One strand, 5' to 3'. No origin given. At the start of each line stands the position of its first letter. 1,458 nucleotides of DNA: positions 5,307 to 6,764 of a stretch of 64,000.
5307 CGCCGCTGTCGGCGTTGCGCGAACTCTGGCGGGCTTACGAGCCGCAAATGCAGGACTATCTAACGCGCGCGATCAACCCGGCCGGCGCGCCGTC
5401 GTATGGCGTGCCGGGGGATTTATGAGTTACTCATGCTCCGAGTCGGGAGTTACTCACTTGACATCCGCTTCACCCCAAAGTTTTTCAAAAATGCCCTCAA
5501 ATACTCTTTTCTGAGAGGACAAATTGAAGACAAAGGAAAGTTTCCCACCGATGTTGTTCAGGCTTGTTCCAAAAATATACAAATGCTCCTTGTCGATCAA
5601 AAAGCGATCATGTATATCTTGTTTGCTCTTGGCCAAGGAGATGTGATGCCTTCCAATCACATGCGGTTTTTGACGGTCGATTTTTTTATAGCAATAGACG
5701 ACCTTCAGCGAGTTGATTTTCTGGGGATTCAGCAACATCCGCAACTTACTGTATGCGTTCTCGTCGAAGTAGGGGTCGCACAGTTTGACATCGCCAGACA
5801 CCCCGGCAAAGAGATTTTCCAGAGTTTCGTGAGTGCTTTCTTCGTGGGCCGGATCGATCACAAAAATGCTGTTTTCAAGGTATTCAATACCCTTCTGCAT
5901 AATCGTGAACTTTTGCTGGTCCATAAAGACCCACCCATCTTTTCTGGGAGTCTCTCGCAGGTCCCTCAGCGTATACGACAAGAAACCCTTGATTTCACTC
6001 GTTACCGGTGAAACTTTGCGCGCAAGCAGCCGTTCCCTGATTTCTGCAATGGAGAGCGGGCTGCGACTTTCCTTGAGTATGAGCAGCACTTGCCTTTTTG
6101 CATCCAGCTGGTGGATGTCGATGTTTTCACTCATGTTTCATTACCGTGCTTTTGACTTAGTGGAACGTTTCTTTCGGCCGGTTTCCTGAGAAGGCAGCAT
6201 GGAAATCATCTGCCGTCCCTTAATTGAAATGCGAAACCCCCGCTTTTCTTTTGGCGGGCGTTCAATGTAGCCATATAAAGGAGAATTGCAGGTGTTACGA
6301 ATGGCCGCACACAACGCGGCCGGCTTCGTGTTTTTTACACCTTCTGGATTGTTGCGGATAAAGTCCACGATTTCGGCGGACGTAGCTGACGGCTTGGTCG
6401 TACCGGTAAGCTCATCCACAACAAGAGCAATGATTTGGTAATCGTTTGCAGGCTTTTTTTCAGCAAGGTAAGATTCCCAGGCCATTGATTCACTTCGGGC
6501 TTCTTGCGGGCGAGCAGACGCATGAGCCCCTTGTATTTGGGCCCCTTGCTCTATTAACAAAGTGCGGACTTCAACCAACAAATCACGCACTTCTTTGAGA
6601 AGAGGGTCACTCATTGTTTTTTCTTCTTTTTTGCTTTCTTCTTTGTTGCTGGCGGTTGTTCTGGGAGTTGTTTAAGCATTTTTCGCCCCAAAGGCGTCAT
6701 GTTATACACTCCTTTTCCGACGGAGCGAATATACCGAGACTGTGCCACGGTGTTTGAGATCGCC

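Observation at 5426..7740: Low-G+C four-gene cassette of winged-helix proteins ending in a wHTH / HKD-less PLD-fold protein: candidate undescribed system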

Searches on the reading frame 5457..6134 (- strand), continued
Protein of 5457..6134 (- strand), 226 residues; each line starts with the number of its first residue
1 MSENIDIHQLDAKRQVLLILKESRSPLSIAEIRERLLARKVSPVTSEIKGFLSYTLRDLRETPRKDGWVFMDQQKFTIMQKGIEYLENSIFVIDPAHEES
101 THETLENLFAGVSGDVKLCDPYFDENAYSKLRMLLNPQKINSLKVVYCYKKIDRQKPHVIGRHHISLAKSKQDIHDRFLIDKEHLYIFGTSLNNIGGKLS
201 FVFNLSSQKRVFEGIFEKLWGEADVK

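Call 73: search_protein_families(library=ncbifam, proteins=[L001:5953-8553:+, L001:10721-12463:+], max_evalue=0.001)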
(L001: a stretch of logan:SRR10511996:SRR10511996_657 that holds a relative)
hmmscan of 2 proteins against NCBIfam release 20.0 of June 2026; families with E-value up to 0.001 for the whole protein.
L001:5953-8553:+ (867 aa): 1 family
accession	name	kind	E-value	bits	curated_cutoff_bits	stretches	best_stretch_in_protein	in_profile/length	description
NF046055.1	restr_BPTD_3080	equivalog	1.6e-16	59.4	800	1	120-294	138-311/970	BPTD_3080 family restriction endonuclease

L001:10721-12463:+ (581 aa): 3 families
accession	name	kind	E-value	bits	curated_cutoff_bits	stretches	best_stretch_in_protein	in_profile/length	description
NF008572.0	PRK11524.1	equivalog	2.9e-29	102.1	292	1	114-351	47-268/294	adenine-specific DNA-methyltransferase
NF050803.1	DnaMtaseCcrMCaul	equivalog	8.3e-25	87.4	830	2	275-352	183-260/350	adenine-specific DNA-methyltransferase CcrM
NF010253.0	PRK13699.1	subfamily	4e-08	33.2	244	1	278-345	144-211/226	DNA methyltransferase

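Call 78: search_solved_structures(query=A4, max_evalue=10, show_alignments=4)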
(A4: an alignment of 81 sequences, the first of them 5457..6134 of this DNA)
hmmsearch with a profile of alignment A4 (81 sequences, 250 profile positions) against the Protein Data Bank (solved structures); distinct sequences matched with E-value up to 10: 7.
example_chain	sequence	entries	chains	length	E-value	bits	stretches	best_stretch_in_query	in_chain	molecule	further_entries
4a5z_A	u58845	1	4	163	0.0022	20.7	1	110-219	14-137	MIT DOMAIN-CONTAINING PROTEIN 1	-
2ymb_A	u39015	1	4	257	0.0024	20.6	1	104-218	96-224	MIT DOMAIN-CONTAINING PROTEIN 1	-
2kpo_A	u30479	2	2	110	0.21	14.3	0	146-189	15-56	rossmann 2x2 fold protein | De novo designed rossmann 2x2 fold protein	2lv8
8b4b_W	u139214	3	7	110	0.45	13.2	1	13-95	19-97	Cholera toxin transcriptional activator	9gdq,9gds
8b4c_D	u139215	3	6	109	0.46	13.2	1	13-95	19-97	Cholera toxin transcriptional activator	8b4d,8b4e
7nmb_A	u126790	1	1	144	0.69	12.6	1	13-100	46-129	Cholera toxin transcriptional activator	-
6vzf_A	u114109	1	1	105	0.74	12.5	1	18-103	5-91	Autophagy-related protein 11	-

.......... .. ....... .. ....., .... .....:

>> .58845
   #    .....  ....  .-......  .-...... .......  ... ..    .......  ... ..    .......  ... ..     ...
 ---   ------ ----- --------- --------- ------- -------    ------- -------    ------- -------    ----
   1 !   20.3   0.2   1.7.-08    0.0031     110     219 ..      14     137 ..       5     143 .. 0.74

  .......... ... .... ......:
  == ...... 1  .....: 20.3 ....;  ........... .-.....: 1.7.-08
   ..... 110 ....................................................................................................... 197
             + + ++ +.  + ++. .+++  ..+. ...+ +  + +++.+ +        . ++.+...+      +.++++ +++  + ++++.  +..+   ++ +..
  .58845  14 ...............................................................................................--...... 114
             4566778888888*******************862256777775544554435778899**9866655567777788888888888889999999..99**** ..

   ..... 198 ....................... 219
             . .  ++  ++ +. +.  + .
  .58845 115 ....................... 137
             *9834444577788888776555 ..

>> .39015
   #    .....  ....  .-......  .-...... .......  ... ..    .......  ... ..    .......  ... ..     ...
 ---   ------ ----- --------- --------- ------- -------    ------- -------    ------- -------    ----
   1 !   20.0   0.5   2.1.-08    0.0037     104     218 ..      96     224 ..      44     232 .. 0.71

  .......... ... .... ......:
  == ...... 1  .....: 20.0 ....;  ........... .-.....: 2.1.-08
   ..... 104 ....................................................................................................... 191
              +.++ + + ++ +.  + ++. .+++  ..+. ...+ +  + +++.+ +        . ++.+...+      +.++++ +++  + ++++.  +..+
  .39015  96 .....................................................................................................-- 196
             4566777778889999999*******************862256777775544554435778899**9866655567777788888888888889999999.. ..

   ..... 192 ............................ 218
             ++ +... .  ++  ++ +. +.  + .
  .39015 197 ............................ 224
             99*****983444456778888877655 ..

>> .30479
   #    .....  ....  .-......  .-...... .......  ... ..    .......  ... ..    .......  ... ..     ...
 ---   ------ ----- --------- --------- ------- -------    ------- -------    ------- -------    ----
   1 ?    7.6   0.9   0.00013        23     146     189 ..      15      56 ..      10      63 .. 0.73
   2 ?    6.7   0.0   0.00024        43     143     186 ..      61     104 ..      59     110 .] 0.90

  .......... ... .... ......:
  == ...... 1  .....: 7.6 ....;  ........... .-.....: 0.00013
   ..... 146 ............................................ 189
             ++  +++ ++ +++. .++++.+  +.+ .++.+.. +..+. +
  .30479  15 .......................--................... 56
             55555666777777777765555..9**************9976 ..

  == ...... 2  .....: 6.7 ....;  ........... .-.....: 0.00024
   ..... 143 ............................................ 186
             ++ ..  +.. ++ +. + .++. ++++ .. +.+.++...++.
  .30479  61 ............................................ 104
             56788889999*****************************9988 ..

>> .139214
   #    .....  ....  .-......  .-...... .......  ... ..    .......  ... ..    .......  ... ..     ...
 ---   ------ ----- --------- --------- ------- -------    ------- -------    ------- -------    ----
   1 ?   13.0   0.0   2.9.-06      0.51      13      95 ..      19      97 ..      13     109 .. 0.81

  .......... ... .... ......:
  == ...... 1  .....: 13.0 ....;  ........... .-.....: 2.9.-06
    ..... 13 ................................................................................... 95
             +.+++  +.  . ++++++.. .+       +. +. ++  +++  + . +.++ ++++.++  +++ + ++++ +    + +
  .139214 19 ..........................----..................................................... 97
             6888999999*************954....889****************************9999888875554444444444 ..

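Call 87: search_protein_families(library=padloc, proteins=[L014:2514-3161:+, P0063, P0068, P0075, P0078, P0118, P0174, L017:7590-8435:+], max_evalue=0.0001)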
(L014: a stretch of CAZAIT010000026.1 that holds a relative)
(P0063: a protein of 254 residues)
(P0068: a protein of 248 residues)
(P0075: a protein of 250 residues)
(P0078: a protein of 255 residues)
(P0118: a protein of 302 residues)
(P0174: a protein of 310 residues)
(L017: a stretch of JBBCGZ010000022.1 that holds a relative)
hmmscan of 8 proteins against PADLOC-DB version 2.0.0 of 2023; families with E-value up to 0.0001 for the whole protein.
L014:2514-3161:+ (216 aa): 3 families
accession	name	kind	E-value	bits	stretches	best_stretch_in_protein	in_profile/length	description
PDLC04869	PDC-S05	-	8.5e-10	36.3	1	72-199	174-300/306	-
PDLC03880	NsnC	-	1.3e-08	32.8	1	60-167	98-215/242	-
PDLC04879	PDC-S05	-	1.6e-06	25.8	1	80-187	169-272/285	-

P0063 (254 aa): 2 families
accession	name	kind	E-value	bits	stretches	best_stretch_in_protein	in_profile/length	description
PDLC04869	PDC-S05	-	1.9e-12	45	1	120-229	184-287/306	-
PDLC04879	PDC-S05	-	1.7e-10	38.8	1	120-229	171-273/285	-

P0068 (248 aa): 2 families
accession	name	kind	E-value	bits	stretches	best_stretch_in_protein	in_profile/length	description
PDLC04869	PDC-S05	-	5.1e-10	37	1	107-224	174-286/306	-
PDLC04879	PDC-S05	-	3.5e-09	34.5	1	105-228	159-276/285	-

P0075 (250 aa): 2 families
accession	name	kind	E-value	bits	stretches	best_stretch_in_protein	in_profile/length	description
PDLC04869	PDC-S05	-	2e-12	45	1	110-227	174-287/306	-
PDLC04879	PDC-S05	-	1.1e-10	39.5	1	118-227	169-273/285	-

P0078 (255 aa): 2 families
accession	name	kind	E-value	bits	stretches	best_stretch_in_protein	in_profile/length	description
PDLC04879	PDC-S05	-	2.6e-13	48.1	1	113-229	160-270/285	-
PDLC04869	PDC-S05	-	2.9e-11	41.1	1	114-232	174-287/306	-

P0118 (302 aa): 2 families
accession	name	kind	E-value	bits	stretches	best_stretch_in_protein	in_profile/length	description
PDLC04869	PDC-S05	-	1.2e-12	45.6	1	174-277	186-287/306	-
PDLC04879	PDC-S05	-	1e-09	36.3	1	170-274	169-270/285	-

P0174 (310 aa): 2 families
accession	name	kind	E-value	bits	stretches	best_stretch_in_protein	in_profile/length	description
PDLC04869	PDC-S05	-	4.4e-18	63.5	1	174-293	179-292/306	-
PDLC04879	PDC-S05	-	3.6e-14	50.9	1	168-292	160-277/285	-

L017:7590-8435:+ (282 aa): 0 families

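Call 89: search_dna_similar(query=window:5457-6134:-, collection=plasmids, mode=protein, max_evalue=0.001, max_rows=10)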
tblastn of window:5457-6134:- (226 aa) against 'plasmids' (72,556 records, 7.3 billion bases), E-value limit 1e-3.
No match.

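Call 90: search_dna_similar(query=window:5457-6134:-, collection=phages, mode=protein, max_evalue=0.001, max_rows=10)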
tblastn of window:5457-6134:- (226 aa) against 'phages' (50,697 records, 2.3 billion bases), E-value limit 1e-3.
No match.

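Call 94: fold_search(model_id=the predicted structure, library=viral)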
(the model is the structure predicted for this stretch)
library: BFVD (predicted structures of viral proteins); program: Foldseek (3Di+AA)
matches with E <= 10: 218; with E <= 0.001: 0
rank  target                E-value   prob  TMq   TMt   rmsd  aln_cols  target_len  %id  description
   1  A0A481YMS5            1.1e-03  1.00  0.39  0.30  14.0       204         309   11  PLD-like domain protein [Pithovirus LCDPAC01]
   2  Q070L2                2.7e-02  0.97  0.38  0.25   7.3       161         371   15  Palmitylated EEV envelope lipase [Nile crocodilepox virus (isolate Crocodylus niloticus/Zimbabwe/Ume/2001)]
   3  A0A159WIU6            3.9e-02  0.94  0.36  0.42   7.3       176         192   14  Major envelope protein (Fragment) [Orf virus]
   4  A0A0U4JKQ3            5.0e-02  0.92  0.35  0.33   4.6       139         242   14  NucT-like nuclease [Arthrobacter phage Galaxy]
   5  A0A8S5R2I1            8.2e-02  0.77  0.25  0.27   4.7        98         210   14  Uncharacterized protein [Siphoviridae sp. ctXX925]
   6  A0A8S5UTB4            1.9e-01  0.80  0.33  0.36   5.1       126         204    9  Polyphosphate kinase C-terminal domain 1 [Siphoviridae sp. ct4fm14]
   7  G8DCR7                1.9e-01  0.08  0.13  0.17  16.0       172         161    8  (no name in the UniProt tables at hand)
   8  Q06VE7                6.6e-01  0.08  0.12  0.09  12.6       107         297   12  (no name in the UniProt tables at hand)
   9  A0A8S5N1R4            8.4e-01  0.06  0.10  0.12  15.9       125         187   11  Uncharacterized protein [Siphoviridae sp. ctLfk13]
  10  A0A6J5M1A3            8.9e-01  0.02  0.14  0.08  21.2       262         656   10  Pectate lyase superfamily protein [uncultured Caudovirales phage]
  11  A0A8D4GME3            1.0e+00  0.08  0.17  0.18  11.9       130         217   12  (no name in the UniProt tables at hand)
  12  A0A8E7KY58            1.0e+00  0.04  0.10  0.11  15.7       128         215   11  (no name in the UniProt tables at hand)
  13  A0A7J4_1              1.1e+00  0.13  0.25  0.06   7.8       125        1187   10  PLD phosphodiesterase domain-containing protein [Microcystis phage LMM01]
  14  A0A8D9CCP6            1.1e+00  0.09  0.18  0.17   5.4        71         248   13  Putative glycosyltransferase [uncultured marine phage]
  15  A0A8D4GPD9            1.1e+00  0.07  0.15  0.16   8.5        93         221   11  (no name in the UniProt tables at hand)
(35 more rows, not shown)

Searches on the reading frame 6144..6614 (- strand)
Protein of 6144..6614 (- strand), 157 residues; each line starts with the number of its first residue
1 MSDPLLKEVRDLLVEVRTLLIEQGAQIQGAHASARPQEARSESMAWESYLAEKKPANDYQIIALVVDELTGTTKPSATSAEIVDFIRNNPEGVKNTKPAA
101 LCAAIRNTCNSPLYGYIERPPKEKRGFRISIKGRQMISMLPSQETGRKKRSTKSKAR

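Call 4: search_protein_families(library=pfam, proteins=[window:6144-6614:-], max_evalue=1)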
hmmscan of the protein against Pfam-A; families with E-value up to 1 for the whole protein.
window:6144-6614:- (157 aa): 0 families

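Call 5: search_protein_families(library=padloc, proteins=[window:6144-6614:-], max_evalue=1)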
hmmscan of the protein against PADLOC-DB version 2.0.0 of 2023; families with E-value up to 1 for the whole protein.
window:6144-6614:- (157 aa): 0 families

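Call 6: search_protein_families(library=ncbifam, proteins=[window:6144-6614:-], max_evalue=1)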
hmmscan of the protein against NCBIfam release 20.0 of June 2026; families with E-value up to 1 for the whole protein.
window:6144-6614:- (157 aa): 0 families

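Call 7: search_protein_families(library=phrogs, proteins=[window:6144-6614:-], max_evalue=1)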
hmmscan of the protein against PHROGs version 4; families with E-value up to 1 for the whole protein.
window:6144-6614:- (157 aa): 0 families

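Call 35: find_homologous_proteins(query=A3, max_evalue=0.01)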
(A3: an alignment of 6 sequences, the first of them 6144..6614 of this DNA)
Query A3 (6 sequences) (157 aa, profile of the alignment): 7 proteins with E <= 0.01 among 4616 candidates.
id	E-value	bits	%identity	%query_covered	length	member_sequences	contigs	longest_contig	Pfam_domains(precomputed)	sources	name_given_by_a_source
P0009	5.2e-58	213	100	100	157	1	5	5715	-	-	-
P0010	3.5e-48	181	44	16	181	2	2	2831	-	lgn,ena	-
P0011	5.1e-48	181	43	95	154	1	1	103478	-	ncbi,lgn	-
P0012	3.2e-44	169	29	60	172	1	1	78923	-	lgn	-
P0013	3.2e-27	113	36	69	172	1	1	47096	-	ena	-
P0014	4.7e-26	110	36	63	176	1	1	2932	-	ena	-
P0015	3.9e-24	103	36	63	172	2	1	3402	-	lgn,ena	-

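Call 61: search_solved_structures(query=A6, max_evalue=10, show_alignments=2)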
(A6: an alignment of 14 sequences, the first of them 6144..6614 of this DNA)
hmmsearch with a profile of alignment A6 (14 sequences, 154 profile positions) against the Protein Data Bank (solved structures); distinct sequences matched with E-value up to 10: 5.
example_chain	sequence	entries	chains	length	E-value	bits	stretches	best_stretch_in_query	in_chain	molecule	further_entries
8cwy_A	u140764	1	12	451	0.28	14.2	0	28-85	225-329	T32-15-1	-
8cws_A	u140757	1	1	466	0.36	13.9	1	28-85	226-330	F4132-2 Chain A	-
8s5r_B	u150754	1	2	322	0.4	13.7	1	4-77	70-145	Effector SemD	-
6jl7_A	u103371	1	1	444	1.6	11.7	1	42-103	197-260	TBC1 domain family member 23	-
5cwm_A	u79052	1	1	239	4.5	10.3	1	3-84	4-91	Designed helical repeat protein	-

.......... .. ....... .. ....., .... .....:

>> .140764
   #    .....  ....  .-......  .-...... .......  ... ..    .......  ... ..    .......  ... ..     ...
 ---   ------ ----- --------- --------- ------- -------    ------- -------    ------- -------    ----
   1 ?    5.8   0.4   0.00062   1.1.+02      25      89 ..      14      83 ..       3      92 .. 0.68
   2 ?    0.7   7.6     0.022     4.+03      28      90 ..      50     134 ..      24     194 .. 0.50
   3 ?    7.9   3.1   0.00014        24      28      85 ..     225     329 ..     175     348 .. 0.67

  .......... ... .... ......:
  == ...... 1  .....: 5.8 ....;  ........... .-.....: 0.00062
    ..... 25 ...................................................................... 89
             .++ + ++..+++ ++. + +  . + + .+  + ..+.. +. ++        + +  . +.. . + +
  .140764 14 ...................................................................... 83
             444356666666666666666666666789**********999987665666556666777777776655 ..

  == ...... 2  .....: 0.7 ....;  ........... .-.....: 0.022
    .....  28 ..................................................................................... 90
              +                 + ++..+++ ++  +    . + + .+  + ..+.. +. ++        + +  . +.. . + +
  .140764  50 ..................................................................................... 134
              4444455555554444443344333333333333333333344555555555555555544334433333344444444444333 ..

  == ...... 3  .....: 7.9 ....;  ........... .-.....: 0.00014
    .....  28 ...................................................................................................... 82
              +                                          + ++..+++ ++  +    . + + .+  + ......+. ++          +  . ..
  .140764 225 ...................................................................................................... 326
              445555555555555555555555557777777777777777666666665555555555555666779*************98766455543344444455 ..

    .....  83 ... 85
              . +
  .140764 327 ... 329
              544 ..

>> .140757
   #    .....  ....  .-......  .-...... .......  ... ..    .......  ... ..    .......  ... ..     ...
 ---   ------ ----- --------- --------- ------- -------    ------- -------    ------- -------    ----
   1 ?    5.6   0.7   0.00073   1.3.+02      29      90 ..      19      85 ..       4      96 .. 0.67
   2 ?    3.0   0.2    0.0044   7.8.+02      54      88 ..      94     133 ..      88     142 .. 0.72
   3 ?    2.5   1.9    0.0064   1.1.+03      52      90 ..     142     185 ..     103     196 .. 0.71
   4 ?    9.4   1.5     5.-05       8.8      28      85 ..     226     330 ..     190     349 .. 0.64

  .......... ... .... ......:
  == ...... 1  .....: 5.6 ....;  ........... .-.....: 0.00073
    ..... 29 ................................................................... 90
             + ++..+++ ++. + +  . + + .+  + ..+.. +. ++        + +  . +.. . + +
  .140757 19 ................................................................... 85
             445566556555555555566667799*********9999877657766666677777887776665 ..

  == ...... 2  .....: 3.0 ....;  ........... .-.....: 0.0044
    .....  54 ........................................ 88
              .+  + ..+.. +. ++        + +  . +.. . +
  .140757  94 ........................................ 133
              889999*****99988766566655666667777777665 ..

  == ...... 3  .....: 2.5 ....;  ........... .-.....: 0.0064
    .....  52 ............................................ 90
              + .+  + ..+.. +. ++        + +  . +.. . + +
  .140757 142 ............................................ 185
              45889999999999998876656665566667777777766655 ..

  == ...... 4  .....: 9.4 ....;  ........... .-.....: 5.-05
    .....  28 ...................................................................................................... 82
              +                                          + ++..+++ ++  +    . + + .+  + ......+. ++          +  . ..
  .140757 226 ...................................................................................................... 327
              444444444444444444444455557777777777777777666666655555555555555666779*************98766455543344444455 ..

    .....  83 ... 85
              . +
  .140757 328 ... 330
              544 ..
